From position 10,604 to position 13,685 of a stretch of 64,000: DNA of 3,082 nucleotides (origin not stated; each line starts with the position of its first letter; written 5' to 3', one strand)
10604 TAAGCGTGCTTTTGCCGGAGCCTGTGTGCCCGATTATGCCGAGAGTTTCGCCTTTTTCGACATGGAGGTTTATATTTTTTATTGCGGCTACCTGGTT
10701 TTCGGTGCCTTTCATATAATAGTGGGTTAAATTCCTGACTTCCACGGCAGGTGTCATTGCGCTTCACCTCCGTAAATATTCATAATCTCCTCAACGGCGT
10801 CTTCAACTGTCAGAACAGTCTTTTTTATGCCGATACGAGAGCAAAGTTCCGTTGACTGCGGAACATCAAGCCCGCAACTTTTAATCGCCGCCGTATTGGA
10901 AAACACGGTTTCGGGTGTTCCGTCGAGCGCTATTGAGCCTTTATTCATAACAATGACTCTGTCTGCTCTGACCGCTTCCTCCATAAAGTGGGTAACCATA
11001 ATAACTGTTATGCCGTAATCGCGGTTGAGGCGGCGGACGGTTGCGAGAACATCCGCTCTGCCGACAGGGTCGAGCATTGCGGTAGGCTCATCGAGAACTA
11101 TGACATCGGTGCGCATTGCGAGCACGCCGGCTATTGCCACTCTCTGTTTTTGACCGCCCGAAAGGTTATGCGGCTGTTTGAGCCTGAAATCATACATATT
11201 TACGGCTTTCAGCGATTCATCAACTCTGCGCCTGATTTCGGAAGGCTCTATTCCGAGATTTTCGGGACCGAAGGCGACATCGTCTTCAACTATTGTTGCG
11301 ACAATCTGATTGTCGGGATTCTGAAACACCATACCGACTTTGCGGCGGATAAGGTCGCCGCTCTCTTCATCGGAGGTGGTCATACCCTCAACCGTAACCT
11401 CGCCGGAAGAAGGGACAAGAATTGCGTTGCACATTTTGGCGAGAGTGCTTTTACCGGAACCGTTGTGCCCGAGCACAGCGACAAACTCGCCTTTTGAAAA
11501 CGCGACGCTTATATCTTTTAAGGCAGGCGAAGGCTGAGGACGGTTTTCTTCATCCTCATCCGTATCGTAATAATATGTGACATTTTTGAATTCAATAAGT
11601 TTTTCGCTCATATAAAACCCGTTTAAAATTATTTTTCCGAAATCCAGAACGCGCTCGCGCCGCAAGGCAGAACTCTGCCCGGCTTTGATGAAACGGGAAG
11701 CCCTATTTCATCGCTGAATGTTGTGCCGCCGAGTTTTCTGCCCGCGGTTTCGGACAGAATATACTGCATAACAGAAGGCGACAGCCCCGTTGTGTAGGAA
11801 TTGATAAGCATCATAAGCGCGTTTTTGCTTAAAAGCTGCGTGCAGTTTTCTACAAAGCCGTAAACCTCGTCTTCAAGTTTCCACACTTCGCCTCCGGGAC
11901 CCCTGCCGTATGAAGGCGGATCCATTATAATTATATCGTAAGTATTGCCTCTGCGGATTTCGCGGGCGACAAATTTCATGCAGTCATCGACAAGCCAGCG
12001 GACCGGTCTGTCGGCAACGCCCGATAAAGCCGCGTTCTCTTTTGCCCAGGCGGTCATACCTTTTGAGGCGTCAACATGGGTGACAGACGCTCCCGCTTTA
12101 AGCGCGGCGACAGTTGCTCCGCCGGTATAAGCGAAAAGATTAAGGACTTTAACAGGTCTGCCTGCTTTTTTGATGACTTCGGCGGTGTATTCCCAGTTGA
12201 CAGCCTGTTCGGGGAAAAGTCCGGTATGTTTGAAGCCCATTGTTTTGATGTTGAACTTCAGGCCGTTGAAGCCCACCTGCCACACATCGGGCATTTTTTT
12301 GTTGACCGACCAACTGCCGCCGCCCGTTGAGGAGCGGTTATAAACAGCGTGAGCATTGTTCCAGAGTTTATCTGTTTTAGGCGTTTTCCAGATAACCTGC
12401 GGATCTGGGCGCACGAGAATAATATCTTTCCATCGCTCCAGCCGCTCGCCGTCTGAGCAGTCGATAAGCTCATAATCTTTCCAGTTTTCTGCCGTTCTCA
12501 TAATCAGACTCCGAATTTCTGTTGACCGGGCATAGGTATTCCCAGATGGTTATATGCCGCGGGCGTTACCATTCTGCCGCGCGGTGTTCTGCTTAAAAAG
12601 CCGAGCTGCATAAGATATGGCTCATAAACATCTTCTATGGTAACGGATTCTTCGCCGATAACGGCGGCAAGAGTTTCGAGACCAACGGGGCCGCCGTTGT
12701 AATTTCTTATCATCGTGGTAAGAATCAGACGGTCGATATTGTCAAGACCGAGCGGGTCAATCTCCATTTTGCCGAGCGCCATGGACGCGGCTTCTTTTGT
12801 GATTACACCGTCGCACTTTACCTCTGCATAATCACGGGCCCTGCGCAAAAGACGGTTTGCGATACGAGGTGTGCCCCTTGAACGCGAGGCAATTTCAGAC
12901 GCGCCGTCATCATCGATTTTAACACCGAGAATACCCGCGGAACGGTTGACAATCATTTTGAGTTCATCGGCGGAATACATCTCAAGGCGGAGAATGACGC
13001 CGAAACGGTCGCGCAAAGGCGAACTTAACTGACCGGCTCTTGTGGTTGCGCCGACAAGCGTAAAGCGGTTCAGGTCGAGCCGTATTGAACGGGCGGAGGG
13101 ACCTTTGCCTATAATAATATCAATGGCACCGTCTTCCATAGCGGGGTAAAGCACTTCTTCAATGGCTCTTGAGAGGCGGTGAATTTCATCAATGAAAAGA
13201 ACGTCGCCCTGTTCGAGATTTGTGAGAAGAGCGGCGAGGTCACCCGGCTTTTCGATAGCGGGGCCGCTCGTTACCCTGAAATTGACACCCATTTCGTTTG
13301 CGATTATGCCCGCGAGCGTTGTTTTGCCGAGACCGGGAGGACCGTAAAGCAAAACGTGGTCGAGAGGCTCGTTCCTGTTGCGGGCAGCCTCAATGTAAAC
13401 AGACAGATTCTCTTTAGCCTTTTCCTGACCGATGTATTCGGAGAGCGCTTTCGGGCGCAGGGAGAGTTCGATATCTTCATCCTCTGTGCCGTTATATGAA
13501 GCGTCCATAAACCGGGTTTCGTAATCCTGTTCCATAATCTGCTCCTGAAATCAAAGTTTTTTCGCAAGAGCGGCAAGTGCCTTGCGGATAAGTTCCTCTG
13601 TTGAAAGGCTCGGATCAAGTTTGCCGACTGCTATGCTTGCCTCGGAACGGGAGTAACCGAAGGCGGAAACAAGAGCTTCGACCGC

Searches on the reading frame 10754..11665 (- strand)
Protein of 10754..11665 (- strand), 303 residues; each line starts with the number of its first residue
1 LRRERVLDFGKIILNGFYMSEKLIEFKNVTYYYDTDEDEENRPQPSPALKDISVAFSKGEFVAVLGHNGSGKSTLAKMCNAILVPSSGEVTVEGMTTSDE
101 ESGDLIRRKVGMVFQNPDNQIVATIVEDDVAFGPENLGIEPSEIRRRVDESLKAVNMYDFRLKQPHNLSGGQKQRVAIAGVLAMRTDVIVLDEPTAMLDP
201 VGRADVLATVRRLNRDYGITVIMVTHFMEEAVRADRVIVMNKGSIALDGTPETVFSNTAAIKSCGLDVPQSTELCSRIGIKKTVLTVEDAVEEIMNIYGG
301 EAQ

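Call 95: search_protein_families(library=ncbifam, proteins=[window:10754-11665:-], max_evalue=0.00001)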
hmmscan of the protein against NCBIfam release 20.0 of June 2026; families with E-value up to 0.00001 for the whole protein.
window:10754-11665:- (303 aa): 188 families (the best 25 are shown)
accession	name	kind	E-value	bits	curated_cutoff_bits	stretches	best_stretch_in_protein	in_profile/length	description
TIGR04520.1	ECF_ATPase_1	equivalog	4.1e-110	367.4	315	1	24-289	1-263/269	energy-coupling factor transporter ATPase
NF010156.0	PRK13635.1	equivalog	3.5e-95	318.4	392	1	19-294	1-272/279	energy-coupling factor ABC transporter ATP-binding protein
TIGR04521.1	ECF_ATPase_2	equivalog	9.7e-86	287.3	330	1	24-294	1-277/279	energy-coupling factor transporter ATPase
NF010158.0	PRK13637.1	equivalog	1.5e-79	267.1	390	1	24-297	3-280/287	energy-coupling factor transporter ATPase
NF010167.0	PRK13648.1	subfamily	2e-78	263.5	241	1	20-293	4-268/269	energy-coupling factor transporter ATPase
NF010155.0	PRK13634.1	equivalog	7.9e-76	255.1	413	1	24-298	3-283/290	energy-coupling factor ABC transporter ATP-binding protein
NF010171.0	PRK13652.1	equivalog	2.2e-70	236.9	476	1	23-301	3-276/277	cobalt transporter ATP-binding subunit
NF010157.0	PRK13636.1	equivalog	1.4e-61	208.2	463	1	43-278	16-253/285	cobalt transporter ATP-binding subunit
TIGR01166.1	cbiO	subfamily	1.2e-60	204.2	211.8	1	47-228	6-187/190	cobalt ABC transporter, ATP-binding protein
NF010170.0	PRK13651.1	equivalog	3.7e-55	187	432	2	106-281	103-279/308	cobalt transporter ATP-binding subunit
NF010166.0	PRK13646.1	equivalog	4.1e-54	183.8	458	1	24-286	3-265/286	energy-coupling factor transporter ATPase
NF010153.0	PRK13631.1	equivalog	4.7e-52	177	463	1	22-274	20-283/320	cobalt transporter ATP-binding subunit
TIGR01186.1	proV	subfamily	1.3e-49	169.2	326.6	1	48-259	8-222/363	betaine/proline/choline family ABC transporter ATP-binding protein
NF010159.0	PRK13638.1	equivalog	1.5e-48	165.5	489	1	42-281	10-250/271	energy-coupling factor ABC transporter ATP-binding protein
TIGR03265.1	PhnT2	equivalog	5e-47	160.8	457.7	1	47-258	18-226/353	putative 2-aminoethylphosphonate ABC transporter ATP-binding protein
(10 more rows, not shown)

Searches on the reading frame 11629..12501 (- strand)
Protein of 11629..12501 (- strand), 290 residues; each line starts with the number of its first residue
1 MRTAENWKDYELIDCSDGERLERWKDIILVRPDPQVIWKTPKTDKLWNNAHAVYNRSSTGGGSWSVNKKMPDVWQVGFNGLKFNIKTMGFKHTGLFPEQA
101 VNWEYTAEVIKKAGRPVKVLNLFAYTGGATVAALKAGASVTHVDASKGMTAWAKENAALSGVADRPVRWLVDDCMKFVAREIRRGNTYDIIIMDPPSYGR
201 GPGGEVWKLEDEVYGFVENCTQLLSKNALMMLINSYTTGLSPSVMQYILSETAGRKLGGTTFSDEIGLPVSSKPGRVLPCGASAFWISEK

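Call 95: search_protein_families(library=ncbifam, proteins=[window:11629-12501:-], max_evalue=0.00001)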
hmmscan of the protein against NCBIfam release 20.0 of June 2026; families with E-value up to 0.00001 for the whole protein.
window:11629-12501:- (290 aa): 5 families
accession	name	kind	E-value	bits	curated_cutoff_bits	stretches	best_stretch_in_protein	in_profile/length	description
NF008748.0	PRK11783.1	equivalog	1.5e-22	79.6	466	1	64-237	494-662/704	bifunctional 23S rRNA (guanine(2069)-N(7))-methyltransferase RlmK/23S rRNA (guanine(2445)-N(2))-methyltransferase RlmL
NF046099.1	RSP_2647_MTase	equivalog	2.6e-14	52.9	600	1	70-198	176-300/391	RSP_2647 family RNA methyltransferase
NF011707.0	PRK15128.1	equivalog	1.8e-12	46.8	712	1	71-198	180-304/396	23S rRNA (cytosine(1962)-C(5))-methyltransferase RlmI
NF053718.1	23SC1962Mtase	equivalog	5e-11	42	575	1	69-200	169-293/383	23S rRNA (cytosine(1962)-C(5))-methyltransferase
NF033380.1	Rlm_2499C5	equivalog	5e-10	38.7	650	1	79-200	188-303/391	23S rRNA (cytosine(2499)-C(5))-methyltransferase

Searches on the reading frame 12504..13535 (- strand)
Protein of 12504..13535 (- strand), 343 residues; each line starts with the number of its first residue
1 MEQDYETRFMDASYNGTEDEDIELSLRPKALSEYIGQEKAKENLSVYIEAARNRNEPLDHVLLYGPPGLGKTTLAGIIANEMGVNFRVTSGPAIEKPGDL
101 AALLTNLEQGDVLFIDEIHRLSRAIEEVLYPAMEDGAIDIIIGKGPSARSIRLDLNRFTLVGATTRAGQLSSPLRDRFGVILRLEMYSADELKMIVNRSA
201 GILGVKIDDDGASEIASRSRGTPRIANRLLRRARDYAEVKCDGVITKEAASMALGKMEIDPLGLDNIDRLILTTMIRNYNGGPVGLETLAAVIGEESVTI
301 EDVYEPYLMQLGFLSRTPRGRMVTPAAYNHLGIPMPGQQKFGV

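Call 95: search_protein_families(library=ncbifam, proteins=[window:12504-13535:-], max_evalue=0.00001)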
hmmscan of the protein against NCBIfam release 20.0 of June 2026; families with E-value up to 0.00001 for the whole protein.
window:12504-13535:- (343 aa): 22 families
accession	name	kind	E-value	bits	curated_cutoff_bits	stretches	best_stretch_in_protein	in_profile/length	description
NF000868.0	PRK00080.1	equivalog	4.4e-158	525.4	282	1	15-334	8-327/330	Holliday junction branch migration DNA helicase RuvB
TIGR00635.1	ruvB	equivalog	1.3e-141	471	299.05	1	30-332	2-304/305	Holliday junction branch migration DNA helicase RuvB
TIGR02903.1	spore_lon_C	equivalog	8e-14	51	678.8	1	24-81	146-198/615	Lon family ATP-dependent protease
NF009881.0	PRK13341.1-2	equivalog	1.3e-13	49.8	651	1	23-143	19-142/736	AAA family ATPase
NF009883.0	PRK13341.1-4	equivalog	2.2e-12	45.7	668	1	26-141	25-144/729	AAA family ATPase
NF003229.0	PRK04195.1-5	equivalog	5.3e-12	45.1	280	1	27-85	12-71/413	replication factor C large subunit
NF003230.0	PRK04195.1-6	equivalog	9.7e-12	44.3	441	1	26-84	8-65/494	replication factor C large subunit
NF009882.0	PRK13341.1-3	equivalog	1.4e-11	43.2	1197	1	25-141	23-143/734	AAA family ATPase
TIGR02902.1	spore_lonB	equivalog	1.3e-10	40.6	723.3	0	26-81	59-109/531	ATP-dependent protease LonB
NF003226.0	PRK04195.1-1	equivalog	6.2e-10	38.6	588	1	24-83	6-65/405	replication factor C large subunit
NF003233.0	PRK04195.2-3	equivalog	8.1e-10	38.1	471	1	27-82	8-62/504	replication factor C large subunit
NF001679.0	PRK00440.1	equivalog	3e-09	36.4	303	1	26-82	12-63/322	replication factor C small subunit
NF009067.0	PRK12402.1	equivalog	1.4e-08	34.1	317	0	27-81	10-59/340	replication factor C small subunit 2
TIGR01243.1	CDC48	subfamily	8.1e-08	31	802.65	1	56-121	210-283/733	CDC48 family AAA ATPase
TIGR02928.1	TIGR02928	subfamily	4.9e-07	28.9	181.3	0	187-261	200-279/366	orc1/cdc6 family replication initiation protein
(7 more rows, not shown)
